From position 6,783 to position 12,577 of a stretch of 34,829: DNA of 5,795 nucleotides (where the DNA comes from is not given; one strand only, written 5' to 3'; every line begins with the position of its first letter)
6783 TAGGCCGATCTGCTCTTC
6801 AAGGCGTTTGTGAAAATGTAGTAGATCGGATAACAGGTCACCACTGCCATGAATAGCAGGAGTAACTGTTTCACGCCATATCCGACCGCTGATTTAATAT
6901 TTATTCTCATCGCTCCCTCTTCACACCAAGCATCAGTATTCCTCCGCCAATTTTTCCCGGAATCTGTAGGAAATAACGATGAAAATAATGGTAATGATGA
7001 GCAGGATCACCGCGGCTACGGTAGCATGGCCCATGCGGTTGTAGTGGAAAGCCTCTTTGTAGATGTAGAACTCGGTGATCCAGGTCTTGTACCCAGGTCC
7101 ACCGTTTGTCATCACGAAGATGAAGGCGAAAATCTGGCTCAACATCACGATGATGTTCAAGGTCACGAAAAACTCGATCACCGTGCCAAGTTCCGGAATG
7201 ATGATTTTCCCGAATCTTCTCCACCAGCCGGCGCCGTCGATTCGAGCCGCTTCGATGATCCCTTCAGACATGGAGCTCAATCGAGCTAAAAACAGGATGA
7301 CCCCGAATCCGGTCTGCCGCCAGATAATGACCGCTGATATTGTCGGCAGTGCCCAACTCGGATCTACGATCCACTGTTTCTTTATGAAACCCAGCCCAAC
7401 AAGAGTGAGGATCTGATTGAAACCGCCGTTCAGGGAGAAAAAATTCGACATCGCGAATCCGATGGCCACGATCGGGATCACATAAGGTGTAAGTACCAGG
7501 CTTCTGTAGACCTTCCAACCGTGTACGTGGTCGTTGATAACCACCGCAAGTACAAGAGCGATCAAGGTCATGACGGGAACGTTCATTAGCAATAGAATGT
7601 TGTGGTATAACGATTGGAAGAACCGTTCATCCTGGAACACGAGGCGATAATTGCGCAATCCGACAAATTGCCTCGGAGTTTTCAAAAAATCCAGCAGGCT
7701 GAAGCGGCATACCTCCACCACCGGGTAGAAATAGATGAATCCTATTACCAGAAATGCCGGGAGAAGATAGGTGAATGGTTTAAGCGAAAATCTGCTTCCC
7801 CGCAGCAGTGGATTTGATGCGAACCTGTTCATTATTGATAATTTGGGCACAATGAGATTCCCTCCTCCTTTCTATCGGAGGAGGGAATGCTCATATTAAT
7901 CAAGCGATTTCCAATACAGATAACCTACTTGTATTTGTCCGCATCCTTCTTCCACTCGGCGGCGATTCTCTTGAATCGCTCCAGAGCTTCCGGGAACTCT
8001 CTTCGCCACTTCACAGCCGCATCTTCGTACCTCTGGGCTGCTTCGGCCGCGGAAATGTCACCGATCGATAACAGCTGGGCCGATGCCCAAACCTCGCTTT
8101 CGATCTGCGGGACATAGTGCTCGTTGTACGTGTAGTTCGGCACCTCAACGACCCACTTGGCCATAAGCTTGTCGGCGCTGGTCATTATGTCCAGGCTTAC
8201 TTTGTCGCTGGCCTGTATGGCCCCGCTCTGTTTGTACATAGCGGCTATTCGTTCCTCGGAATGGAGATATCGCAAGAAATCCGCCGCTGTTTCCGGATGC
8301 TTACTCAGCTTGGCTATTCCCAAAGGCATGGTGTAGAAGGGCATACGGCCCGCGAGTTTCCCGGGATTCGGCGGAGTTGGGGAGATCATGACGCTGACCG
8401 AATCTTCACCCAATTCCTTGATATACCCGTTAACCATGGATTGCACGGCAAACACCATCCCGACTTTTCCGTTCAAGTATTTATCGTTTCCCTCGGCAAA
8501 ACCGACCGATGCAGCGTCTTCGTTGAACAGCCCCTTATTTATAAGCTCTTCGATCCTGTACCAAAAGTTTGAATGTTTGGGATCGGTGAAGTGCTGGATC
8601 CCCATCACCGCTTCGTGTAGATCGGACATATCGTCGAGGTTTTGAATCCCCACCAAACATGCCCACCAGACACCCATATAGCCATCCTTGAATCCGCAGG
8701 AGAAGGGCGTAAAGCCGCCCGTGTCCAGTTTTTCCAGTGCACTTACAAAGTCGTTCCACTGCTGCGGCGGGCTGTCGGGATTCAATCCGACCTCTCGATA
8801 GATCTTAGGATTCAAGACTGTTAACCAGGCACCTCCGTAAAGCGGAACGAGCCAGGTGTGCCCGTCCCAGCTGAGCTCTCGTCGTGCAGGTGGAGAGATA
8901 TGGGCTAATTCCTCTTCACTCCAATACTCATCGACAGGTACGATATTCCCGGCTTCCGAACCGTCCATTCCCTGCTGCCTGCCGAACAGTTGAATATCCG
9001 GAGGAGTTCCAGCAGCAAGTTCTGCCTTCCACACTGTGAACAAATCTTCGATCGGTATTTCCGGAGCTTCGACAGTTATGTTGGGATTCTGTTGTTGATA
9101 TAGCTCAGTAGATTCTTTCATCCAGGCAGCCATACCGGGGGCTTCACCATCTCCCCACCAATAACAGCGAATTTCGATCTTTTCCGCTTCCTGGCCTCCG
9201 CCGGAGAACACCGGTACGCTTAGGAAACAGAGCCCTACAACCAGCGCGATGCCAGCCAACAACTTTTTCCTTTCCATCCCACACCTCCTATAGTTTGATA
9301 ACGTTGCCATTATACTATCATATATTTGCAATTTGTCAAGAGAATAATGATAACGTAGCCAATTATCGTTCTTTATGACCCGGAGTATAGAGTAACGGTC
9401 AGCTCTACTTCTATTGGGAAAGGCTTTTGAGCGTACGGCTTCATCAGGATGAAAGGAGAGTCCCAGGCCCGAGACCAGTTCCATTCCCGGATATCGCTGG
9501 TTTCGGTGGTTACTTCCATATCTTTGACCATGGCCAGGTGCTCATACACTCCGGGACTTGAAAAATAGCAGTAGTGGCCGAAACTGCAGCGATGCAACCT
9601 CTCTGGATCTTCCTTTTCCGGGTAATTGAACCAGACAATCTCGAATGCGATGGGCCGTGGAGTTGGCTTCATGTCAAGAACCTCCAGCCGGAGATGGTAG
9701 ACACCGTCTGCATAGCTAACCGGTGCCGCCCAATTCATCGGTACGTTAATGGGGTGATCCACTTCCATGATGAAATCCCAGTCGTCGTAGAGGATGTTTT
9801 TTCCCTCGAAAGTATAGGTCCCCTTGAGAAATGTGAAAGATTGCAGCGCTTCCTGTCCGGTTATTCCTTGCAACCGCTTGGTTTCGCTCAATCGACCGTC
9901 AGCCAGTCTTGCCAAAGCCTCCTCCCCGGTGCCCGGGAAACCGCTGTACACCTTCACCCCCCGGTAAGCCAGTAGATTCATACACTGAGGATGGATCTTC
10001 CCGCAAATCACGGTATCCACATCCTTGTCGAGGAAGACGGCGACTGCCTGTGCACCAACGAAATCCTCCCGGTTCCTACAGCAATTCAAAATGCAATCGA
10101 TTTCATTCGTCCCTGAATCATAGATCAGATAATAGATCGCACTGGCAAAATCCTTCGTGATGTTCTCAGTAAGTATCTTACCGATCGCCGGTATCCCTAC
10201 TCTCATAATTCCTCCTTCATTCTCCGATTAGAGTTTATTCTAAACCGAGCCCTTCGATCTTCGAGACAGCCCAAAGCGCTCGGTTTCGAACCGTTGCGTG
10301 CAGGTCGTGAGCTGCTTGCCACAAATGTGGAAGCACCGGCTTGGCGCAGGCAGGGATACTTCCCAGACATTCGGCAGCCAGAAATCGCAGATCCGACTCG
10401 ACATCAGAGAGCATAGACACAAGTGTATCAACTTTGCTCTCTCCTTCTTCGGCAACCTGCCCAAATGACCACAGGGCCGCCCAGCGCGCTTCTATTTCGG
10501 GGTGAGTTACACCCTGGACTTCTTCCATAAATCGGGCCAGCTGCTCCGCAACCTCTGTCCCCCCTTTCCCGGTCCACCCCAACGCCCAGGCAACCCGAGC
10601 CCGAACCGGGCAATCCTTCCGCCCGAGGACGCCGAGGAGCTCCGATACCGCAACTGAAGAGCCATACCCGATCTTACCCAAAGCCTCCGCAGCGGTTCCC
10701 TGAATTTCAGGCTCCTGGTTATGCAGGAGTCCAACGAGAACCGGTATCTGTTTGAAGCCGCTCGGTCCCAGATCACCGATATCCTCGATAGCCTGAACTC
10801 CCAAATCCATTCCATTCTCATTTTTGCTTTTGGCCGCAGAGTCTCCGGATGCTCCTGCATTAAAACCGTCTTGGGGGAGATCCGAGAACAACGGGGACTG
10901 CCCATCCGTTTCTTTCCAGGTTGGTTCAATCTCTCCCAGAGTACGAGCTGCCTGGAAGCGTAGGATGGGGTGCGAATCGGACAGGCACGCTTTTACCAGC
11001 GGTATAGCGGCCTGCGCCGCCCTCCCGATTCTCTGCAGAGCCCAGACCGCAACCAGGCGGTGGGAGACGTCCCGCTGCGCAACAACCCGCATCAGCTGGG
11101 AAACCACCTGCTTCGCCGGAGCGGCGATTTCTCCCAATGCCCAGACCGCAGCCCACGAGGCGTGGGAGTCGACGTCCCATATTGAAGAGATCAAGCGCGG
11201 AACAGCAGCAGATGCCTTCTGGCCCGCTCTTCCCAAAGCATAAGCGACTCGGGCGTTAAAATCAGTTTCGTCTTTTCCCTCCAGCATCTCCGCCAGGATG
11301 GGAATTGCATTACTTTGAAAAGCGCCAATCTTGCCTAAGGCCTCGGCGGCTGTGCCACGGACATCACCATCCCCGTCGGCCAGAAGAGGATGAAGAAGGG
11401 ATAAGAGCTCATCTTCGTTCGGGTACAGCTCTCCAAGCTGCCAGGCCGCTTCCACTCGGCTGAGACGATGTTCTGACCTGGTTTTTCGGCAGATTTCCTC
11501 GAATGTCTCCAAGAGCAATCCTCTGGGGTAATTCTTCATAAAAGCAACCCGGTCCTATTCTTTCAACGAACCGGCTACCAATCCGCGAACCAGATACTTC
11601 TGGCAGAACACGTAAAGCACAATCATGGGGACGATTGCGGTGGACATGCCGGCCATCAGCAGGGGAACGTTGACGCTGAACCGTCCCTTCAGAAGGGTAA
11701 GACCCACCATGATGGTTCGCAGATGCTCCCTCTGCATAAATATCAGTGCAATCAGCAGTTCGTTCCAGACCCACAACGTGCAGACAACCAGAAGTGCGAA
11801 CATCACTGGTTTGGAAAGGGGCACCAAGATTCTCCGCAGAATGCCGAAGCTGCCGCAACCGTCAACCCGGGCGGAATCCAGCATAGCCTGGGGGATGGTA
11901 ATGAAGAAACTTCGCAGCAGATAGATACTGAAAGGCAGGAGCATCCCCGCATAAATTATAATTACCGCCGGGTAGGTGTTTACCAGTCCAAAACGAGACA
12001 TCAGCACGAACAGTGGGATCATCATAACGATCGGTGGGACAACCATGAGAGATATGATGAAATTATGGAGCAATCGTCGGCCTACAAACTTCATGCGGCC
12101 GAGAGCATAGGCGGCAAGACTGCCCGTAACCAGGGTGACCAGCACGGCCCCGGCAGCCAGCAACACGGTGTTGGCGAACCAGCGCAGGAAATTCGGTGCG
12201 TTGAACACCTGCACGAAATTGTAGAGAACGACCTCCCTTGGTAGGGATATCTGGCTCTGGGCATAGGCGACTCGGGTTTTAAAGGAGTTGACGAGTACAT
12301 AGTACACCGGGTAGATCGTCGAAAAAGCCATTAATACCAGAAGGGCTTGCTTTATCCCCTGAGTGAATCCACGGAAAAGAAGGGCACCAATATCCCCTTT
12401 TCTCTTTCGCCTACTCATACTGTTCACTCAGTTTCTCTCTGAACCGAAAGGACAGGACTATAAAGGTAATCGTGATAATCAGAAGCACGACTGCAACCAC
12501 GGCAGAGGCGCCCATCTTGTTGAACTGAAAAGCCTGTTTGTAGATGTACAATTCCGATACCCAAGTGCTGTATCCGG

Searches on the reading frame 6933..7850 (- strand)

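Call 4: search_protein_families(library=pfam, proteins=[window:6933-7850:-])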
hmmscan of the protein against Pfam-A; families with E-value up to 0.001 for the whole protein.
window:6933-7850:- (305 aa): 1 family
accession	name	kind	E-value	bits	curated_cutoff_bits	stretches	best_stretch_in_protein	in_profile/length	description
PF00528.27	BPD_transp_1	-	9.7e-12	45.4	26.4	1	113-293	18-173/184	Binding-protein-dependent transport system inner membrane component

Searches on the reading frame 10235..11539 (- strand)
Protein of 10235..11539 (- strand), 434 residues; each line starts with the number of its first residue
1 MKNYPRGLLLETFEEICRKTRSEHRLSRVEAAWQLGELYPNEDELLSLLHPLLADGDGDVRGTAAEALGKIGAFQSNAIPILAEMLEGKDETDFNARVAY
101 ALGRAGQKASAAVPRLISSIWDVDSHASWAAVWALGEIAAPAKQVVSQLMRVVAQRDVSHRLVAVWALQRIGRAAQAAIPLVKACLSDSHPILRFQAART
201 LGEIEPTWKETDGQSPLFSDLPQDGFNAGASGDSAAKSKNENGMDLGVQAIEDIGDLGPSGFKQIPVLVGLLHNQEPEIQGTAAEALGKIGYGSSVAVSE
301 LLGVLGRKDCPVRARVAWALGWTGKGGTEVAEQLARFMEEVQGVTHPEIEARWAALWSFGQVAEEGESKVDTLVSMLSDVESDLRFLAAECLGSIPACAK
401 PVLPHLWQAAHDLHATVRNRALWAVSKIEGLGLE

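Call 4: search_protein_families(library=pfam, proteins=[window:10235-11539:-])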
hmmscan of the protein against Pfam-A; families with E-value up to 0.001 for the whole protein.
window:10235-11539:- (434 aa): 5 families
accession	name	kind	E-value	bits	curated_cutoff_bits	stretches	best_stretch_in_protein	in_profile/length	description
PF13646.12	HEAT_2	-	3.6e-44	149.4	27.7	6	21-102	10-87/88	HEAT repeats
PF02985.28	HEAT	-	1.4e-25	87.3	23.5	0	179-204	2-27/31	HEAT repeat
PF03130.22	HEAT_PBS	-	9.6e-18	63.1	20.9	0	60-87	1-26/27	PBS lyase HEAT-like repeat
PF13513.12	HEAT_EZ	-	3.2e-14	53.5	27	0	38-71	22-55/55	HEAT-like repeat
PF00514.29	Arm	-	2.4e-11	43.7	20.6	0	265-289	14-38/41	Armadillo/beta-catenin-like repeat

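Call 8: search_protein_families(library=ncbifam, proteins=[window:10235-11539:-])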
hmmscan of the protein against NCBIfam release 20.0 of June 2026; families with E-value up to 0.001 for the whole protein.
window:10235-11539:- (434 aa): 7 families
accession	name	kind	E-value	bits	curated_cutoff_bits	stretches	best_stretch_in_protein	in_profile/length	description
NF045662.1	DVU0298_fam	equivalog_domain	1.8e-16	60.4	75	1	131-197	128-196/213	DVU0298 family protein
NF045915.1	PhycobilmeDegNblB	equivalog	4.1e-12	46.1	300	1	28-176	49-193/214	phycobilisome degradation protein NblB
NF010374.0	PRK13800.1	equivalog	8e-10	37.6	1196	1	11-167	743-894/898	fumarate reductase/succinate dehydrogenase flavoprotein subunit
NF058505.1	phyc_lyase_CpeY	equivalog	2.7e-09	36.1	600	0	102-163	76-135/419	C-phycoerythrin alpha-cysteine-82 phycoerythrobilin lyase CpeY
NF058502.1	phyc_lyase_CpcE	equivalog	7.8e-09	35.4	330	0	14-119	5-112/260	C-phycocyanin alpha-cysteine-84 phycocyanobilin lyase subunit CpcE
NF058515.1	phyc_lyase_CpcF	equivalog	6.7e-06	25.8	220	1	106-207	25-122/200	C-phycocyanin alpha-cysteine-84 phycocyanobilin lyase subunit CpcF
NF007244.0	PRK09687.1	equivalog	9.6e-05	21.8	275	0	34-166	80-216/285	putative lyase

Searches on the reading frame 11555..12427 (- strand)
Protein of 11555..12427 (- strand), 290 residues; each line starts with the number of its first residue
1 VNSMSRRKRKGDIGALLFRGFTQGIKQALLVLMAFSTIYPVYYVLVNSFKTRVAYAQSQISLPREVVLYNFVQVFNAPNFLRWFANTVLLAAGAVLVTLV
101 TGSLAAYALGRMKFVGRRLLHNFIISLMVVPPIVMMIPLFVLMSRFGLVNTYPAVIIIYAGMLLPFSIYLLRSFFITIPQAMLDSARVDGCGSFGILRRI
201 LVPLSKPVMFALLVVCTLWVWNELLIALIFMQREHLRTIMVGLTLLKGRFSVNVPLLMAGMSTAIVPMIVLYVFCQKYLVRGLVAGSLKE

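Call 5: search_protein_families(library=pfam, proteins=[window:11555-12427:-])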
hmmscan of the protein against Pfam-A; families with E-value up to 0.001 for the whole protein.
window:11555-12427:- (290 aa): 1 family
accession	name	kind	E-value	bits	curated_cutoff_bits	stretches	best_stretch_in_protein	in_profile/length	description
PF00528.27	BPD_transp_1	-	9.3e-19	68.3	26.4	1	102-274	5-173/184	Binding-protein-dependent transport system inner membrane component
